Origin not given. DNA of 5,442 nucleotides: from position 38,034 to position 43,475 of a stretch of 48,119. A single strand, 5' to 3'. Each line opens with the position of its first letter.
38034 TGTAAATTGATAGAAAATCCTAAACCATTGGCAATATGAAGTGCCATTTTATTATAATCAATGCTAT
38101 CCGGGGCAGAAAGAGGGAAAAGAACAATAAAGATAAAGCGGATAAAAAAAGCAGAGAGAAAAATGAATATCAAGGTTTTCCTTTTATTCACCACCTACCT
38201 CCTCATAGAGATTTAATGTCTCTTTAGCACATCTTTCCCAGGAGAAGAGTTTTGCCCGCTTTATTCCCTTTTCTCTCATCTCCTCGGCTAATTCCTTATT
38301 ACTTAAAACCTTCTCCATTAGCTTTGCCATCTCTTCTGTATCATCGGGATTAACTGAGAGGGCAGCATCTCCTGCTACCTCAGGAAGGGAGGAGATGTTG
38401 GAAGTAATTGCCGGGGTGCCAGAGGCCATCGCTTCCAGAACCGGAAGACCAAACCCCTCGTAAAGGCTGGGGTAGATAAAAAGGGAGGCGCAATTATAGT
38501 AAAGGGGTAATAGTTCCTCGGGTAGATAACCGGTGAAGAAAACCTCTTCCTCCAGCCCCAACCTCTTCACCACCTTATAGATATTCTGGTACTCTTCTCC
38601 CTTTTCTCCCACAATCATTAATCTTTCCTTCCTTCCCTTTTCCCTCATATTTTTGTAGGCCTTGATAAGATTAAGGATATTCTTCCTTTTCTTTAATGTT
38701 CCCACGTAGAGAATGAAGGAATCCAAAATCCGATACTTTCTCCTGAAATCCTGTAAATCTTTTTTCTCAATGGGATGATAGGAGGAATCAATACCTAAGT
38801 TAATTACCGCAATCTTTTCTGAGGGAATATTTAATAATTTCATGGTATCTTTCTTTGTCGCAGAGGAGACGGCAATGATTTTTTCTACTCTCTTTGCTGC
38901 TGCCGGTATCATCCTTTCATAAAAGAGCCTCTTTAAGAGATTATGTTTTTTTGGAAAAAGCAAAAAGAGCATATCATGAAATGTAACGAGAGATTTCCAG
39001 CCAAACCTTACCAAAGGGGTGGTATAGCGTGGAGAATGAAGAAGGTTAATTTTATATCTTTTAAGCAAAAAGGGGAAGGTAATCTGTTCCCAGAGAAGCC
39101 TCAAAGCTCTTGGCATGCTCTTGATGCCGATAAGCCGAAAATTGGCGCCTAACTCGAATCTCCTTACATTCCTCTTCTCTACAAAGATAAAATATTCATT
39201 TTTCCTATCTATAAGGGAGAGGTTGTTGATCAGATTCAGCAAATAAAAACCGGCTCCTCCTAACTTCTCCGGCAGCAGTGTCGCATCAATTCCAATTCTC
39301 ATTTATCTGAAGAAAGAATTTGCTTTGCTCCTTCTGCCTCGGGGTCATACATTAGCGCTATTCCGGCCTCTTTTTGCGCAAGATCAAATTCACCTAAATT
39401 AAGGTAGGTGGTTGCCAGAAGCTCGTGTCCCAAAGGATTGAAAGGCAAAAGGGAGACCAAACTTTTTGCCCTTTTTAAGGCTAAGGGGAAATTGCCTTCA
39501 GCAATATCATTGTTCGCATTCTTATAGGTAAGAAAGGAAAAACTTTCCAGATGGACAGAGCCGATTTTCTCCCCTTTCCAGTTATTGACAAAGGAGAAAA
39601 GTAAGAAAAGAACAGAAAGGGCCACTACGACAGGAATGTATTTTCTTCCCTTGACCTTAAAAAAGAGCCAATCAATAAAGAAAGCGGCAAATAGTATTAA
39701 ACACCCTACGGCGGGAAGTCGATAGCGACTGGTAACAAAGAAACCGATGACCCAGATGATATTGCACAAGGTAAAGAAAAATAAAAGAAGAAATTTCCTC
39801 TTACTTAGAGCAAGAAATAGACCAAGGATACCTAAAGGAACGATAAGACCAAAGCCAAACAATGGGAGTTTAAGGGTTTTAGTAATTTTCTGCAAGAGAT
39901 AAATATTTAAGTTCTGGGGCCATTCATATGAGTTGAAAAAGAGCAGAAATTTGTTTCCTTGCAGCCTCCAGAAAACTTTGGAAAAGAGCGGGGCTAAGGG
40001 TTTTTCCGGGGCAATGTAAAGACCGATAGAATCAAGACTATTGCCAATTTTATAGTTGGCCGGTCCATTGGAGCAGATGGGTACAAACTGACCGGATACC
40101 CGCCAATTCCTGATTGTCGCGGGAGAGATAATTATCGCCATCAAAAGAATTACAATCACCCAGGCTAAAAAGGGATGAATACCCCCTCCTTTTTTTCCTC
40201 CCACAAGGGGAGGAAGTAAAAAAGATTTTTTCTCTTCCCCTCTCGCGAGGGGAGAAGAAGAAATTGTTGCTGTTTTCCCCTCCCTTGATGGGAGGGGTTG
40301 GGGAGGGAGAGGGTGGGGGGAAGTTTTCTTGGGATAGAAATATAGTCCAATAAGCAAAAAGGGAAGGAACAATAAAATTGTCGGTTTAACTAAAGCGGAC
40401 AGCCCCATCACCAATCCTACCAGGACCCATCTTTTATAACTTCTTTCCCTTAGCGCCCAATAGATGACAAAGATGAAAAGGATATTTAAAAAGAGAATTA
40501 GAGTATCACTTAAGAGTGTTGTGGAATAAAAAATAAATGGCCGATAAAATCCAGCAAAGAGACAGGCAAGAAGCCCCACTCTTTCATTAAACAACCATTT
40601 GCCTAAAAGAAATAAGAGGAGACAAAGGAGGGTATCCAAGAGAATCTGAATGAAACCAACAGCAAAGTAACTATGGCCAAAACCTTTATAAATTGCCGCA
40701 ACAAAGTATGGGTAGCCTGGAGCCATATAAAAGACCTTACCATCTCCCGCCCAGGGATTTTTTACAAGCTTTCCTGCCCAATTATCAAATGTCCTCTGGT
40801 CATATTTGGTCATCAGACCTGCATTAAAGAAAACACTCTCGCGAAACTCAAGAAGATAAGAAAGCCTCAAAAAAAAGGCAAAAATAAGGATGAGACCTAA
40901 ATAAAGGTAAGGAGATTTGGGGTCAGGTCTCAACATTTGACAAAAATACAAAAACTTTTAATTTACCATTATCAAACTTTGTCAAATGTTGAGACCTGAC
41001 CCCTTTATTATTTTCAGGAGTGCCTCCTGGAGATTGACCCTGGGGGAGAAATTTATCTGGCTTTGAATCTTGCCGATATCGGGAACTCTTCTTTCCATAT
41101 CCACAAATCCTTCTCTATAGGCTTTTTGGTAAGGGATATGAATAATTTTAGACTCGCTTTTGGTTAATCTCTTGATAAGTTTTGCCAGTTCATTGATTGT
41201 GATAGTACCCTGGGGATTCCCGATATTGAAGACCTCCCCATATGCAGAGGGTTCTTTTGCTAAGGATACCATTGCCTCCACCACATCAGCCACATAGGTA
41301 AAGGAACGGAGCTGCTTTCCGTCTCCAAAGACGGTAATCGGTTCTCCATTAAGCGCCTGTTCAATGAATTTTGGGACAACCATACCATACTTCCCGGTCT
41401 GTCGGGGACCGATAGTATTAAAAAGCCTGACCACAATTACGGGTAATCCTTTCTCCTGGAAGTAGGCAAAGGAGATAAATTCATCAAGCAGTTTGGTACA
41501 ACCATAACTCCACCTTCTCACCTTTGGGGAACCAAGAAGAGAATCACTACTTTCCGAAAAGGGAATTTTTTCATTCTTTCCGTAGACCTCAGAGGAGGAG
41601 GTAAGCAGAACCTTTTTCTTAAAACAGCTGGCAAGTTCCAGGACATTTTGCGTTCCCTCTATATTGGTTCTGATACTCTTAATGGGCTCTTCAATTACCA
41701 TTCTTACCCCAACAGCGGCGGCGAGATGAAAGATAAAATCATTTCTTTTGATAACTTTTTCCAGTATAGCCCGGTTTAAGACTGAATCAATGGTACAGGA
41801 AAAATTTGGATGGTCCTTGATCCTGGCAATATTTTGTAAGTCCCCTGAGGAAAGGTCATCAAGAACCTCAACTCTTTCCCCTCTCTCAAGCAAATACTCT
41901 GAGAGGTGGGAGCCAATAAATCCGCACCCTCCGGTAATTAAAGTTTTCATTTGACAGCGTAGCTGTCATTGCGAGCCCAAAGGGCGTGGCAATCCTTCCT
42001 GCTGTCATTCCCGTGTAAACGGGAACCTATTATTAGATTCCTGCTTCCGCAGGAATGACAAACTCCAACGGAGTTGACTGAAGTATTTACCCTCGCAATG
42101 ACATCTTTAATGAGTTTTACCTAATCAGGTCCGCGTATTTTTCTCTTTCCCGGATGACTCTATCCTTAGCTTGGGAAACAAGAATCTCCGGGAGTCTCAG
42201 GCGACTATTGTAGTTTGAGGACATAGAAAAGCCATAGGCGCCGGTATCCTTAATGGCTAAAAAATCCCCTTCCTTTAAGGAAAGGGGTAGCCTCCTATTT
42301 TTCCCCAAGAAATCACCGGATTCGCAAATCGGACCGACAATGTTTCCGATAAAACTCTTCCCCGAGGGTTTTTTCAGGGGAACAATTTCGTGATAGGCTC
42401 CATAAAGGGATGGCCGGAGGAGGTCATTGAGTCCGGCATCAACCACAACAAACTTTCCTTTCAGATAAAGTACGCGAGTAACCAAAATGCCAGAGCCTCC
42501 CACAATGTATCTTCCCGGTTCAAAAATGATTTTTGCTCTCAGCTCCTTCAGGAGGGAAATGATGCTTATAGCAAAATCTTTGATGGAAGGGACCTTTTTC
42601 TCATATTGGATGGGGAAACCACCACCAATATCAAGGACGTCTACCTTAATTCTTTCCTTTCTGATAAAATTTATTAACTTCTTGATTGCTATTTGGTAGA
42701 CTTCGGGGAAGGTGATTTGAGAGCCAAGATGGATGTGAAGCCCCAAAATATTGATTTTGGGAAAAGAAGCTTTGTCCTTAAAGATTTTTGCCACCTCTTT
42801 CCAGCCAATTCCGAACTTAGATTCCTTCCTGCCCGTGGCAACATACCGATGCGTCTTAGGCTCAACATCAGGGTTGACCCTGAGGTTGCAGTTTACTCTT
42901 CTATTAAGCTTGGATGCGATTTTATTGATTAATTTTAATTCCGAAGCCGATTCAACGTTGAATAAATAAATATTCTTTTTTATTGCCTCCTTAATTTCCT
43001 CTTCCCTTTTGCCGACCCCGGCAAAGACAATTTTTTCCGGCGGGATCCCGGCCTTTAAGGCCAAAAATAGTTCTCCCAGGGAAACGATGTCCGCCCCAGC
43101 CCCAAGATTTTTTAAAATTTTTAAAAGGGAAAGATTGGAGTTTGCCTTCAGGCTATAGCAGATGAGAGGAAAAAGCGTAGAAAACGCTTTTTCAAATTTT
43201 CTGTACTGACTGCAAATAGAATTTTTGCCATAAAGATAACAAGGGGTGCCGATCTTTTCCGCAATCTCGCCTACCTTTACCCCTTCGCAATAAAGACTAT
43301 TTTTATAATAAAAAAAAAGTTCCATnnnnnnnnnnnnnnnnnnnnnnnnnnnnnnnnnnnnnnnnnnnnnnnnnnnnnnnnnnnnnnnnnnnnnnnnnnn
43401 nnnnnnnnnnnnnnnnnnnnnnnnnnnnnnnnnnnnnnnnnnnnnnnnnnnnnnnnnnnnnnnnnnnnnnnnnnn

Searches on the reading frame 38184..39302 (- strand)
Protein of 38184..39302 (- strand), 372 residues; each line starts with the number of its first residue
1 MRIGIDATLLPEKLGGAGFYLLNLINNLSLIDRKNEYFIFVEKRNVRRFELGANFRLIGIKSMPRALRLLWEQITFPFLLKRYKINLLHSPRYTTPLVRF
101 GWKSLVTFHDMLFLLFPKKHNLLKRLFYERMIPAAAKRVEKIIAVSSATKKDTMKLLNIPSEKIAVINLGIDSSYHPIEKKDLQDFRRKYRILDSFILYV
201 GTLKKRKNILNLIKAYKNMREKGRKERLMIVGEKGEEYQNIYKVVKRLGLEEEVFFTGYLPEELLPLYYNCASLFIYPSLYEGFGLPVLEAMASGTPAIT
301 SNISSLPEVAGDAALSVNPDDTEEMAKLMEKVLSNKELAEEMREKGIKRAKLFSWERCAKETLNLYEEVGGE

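Call 9: search_protein_families(library=pfam, proteins=[window:38184-39302:-])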
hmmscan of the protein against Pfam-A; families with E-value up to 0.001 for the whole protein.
window:38184-39302:- (372 aa): 5 families
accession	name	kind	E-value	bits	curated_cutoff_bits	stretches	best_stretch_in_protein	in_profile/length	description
PF00534.26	Glycos_transf_1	-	3.8e-40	137.7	26.4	1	194-349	15-172/172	Glycosyl transferases group 1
PF13692.12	Glyco_trans_1_4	-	1.3e-31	110.2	27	1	197-335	4-142/142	Glycosyl transferases group 1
PF13439.12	Glyco_transf_4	-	3.5e-16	60.1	28.5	1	15-173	2-168/170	Glycosyltransferase Family 4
PF20706.3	GT4-conflict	-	4.9e-09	36.1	26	1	193-360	196-383/385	Family 4 Glycosyltransferase in conflict systems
PF13524.12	Glyco_trans_1_2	-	1.6e-06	28.6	25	1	227-360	16-140/144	Glycosyl transferase-like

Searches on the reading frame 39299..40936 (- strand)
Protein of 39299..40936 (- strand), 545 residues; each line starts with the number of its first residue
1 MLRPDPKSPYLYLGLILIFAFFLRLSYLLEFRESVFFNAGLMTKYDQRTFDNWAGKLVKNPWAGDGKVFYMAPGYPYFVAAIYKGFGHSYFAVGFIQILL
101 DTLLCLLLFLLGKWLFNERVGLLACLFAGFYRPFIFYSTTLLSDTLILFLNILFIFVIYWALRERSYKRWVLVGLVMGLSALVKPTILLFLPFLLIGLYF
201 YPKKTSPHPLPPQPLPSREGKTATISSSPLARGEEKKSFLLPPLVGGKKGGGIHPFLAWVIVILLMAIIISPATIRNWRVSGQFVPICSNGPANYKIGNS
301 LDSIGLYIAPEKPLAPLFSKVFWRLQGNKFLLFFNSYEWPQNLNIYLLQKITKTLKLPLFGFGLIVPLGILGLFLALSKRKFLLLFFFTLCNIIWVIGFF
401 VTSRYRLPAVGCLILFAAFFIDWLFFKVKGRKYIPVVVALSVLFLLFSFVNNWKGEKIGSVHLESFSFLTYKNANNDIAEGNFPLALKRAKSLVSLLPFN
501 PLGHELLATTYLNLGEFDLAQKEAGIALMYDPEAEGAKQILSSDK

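Call 9: search_protein_families(library=pfam, proteins=[window:39299-40936:-])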
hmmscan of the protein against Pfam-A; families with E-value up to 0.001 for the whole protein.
window:39299-40936:- (545 aa): 1 family
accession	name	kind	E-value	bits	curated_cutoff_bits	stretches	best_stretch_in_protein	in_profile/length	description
PF13231.12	PMT_2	-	9e-15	55.7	26.1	1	72-196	3-127/160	Dolichyl-phosphate-mannose-protein mannosyltransferase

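Call 42: find_homologous_proteins(query=window:39299-40936:-, max_evalue=1e-10)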
Query window:39299-40936:- (545 aa): 87 proteins with E <= 1e-10 among 8000 candidates.
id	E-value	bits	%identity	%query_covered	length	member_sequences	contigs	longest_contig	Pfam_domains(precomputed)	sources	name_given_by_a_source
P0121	0.0e+0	1219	100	100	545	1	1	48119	PF13231.13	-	-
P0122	1.8e-267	907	78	99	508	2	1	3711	PF13231.13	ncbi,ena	-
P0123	1.3e-249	848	72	99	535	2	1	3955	PF13231.13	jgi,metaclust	metaclust:\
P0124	5.0e-240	816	70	99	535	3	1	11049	PF13231.13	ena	-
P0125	6.7e-239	812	71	96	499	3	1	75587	PF13231.13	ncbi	-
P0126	4.9e-236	803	68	99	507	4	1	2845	PF13231.13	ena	-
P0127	6.6e-234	796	70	98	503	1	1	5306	PF13231.13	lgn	-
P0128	5.4e-233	793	80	33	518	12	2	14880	PF13231.13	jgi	-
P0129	7.9e-231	786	67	99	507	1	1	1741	PF13231.13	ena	-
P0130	2.7e-228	777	67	99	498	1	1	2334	PF13231.13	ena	-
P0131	9.1e-172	591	58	90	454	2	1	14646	PF13231.13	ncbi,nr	ncbi:MAG: glycosyltransferase family 39 protein [bacterium]|nr:glycosyltransferase family 39 protein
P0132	1.8e-115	405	42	97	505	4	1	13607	PF13414.13,PF00515.35,PF12895.14,PF13181.13,PF07719.24,PF13231.13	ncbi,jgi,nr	ncbi:MAG: hypothetical protein DRP67_02300 [Candidatus Omnitrophota bacterium]|nr:MAG: hypothetical 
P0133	6.0e-115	403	43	95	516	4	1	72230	PF07719.24,PF13231.13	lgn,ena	-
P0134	1.4e-111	392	40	95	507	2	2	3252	PF13231.13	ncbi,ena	-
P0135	3.2e-110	387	41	96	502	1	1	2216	PF13414.13,PF00515.35,PF13181.13,PF07719.24,PF13231.13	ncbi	-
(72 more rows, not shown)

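Call 44: find_encoding_contigs(protein=P0122, flank=1500, max_places=2)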
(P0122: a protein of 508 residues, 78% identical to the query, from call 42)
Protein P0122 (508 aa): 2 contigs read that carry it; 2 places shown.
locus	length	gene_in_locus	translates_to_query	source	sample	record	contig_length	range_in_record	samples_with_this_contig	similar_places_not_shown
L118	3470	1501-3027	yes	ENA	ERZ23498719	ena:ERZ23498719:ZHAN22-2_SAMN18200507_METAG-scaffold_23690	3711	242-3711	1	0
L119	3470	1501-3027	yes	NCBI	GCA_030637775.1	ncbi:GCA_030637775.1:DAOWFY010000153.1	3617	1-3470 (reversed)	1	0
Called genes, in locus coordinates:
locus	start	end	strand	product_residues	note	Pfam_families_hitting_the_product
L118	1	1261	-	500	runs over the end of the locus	?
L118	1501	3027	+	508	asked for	PF13231:PMT_2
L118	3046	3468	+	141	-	PF13439:Glyco_transf_4 (weak)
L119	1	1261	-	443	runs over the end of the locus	PF01548:DEDD_Tnp_IS110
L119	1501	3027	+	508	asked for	PF13231:PMT_2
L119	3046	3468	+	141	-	PF13439:Glyco_transf_4 (weak)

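Call 45: find_encoding_contigs(protein=P0124, flank=1500, max_places=2)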
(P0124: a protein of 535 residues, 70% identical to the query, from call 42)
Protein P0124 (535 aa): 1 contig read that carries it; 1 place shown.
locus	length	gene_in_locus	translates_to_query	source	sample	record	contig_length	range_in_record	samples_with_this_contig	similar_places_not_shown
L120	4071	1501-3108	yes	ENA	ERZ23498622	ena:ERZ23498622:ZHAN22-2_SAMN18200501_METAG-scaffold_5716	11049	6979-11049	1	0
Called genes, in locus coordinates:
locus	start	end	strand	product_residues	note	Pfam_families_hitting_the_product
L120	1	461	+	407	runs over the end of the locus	PF00278:Orn_DAP_Arg_deC, PF02784:Orn_Arg_deC_N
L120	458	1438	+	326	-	PF01073:3Beta_HSD, PF01370:Epimerase, PF02719:Polysacc_synt_2, PF04321:RmlD_sub_bind, PF05368:NmrA (faint), PF16363:GDP_Man_Dehyd, PF07993:NAD_binding_4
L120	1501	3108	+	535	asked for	PF13231:PMT_2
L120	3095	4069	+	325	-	?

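Call 46: find_encoding_contigs(protein=P0128, flank=1500, max_places=2)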
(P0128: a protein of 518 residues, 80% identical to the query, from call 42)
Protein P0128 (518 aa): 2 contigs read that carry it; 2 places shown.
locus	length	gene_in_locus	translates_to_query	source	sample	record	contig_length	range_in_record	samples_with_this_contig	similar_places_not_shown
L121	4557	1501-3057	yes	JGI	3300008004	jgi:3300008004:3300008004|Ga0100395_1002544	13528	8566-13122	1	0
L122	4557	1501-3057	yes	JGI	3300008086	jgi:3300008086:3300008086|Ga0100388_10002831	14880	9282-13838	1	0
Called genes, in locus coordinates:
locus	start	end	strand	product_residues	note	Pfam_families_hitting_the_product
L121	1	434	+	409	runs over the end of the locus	PF00278:Orn_DAP_Arg_deC, PF02784:Orn_Arg_deC_N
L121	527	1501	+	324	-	PF01073:3Beta_HSD, PF01370:Epimerase, PF02719:Polysacc_synt_2, PF04321:RmlD_sub_bind, PF16363:GDP_Man_Dehyd, PF07993:NAD_binding_4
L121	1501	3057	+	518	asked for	PF13231:PMT_2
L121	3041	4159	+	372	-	PF13439:Glyco_transf_4, PF13579:Glyco_trans_4_4 (faint), PF20706:GT4-conflict, PF00534:Glycos_transf_1, PF13692:Glyco_trans_1_4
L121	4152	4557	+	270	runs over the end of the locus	?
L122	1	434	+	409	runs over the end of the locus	PF00278:Orn_DAP_Arg_deC, PF02784:Orn_Arg_deC_N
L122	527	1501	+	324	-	PF01073:3Beta_HSD, PF01370:Epimerase, PF02719:Polysacc_synt_2, PF04321:RmlD_sub_bind, PF16363:GDP_Man_Dehyd, PF07993:NAD_binding_4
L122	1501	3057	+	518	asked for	PF13231:PMT_2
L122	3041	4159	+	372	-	PF13439:Glyco_transf_4, PF13579:Glyco_trans_4_4 (faint), PF20706:GT4-conflict, PF00534:Glycos_transf_1, PF13692:Glyco_trans_1_4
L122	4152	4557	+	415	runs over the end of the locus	PF02366:PMT, PF13231:PMT_2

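Call 47: find_encoding_contigs(protein=P0125, flank=1500, max_places=2)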
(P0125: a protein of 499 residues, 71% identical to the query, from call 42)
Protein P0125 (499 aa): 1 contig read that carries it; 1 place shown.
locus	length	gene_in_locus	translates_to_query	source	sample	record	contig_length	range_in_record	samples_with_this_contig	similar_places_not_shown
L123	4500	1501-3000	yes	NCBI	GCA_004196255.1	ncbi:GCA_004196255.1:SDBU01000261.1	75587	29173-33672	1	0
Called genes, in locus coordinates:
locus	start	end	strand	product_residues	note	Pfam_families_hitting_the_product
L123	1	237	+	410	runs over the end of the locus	PF00278:Orn_DAP_Arg_deC, PF02784:Orn_Arg_deC_N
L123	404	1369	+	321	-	PF01073:3Beta_HSD, PF01370:Epimerase, PF02719:Polysacc_synt_2, PF04321:RmlD_sub_bind, PF05368:NmrA (faint), PF16363:GDP_Man_Dehyd, PF07993:NAD_binding_4, PF02719:Polysacc_synt_2 (weak)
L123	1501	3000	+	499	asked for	PF13231:PMT_2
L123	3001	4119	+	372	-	PF13439:Glyco_transf_4, PF13579:Glyco_trans_4_4 (faint), PF20706:GT4-conflict, PF00534:Glycos_transf_1, PF13692:Glyco_trans_1_4, PF13524:Glyco_trans_1_2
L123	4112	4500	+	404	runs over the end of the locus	PF02366:PMT (weak), PF13231:PMT_2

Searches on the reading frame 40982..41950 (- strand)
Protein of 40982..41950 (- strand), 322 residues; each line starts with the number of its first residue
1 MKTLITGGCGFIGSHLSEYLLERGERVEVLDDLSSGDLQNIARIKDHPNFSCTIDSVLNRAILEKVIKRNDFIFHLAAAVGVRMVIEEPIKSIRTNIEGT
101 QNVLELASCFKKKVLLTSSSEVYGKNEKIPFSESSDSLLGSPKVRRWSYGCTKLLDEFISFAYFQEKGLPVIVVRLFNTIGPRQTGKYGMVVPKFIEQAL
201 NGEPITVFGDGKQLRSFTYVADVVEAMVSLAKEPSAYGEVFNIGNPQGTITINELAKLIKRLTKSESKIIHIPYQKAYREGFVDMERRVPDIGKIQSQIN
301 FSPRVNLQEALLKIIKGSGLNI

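Call 9: search_protein_families(library=pfam, proteins=[window:40982-41950:-])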
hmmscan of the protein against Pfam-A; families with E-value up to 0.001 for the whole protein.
window:40982-41950:- (322 aa): 6 families
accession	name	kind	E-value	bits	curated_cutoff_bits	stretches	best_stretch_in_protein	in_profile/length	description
PF16363.11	GDP_Man_Dehyd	-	7.6e-54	183.8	27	1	4-311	1-329/332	GDP-mannose 4,6 dehydratase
PF01370.27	Epimerase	-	1.5e-53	182.2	20.9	1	4-244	2-240/240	NAD dependent epimerase/dehydratase family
PF02719.21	Polysacc_synt_2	-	7.2e-21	75.1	20.2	2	4-112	2-120/293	Polysaccharide biosynthesis protein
PF01073.25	3Beta_HSD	-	9.6e-17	61.3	22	1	4-232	1-230/280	3-beta hydroxysteroid dehydrogenase/isomerase family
PF07993.18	NAD_binding_4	-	3.4e-16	59.6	20.1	1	58-187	77-215/258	Male sterility protein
PF04321.23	RmlD_sub_bind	-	7.4e-11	42.1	27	1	1-268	1-236/287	RmlD substrate binding domain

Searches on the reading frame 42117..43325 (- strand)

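Call 9: search_protein_families(library=pfam, proteins=[window:42117-43325:-])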
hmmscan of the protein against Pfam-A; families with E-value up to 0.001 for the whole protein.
window:42117-43325:- (402 aa): 2 families
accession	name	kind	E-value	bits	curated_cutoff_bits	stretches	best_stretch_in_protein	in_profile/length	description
PF02784.22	Orn_Arg_deC_N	-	2.6e-55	187.9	23.4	1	36-276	3-247/247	Pyridoxal-dependent decarboxylase, pyridoxal binding domain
PF00278.28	Orn_DAP_Arg_deC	-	2.2e-24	86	23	1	277-362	6-95/95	Pyridoxal-dependent decarboxylase, C-terminal sheet domain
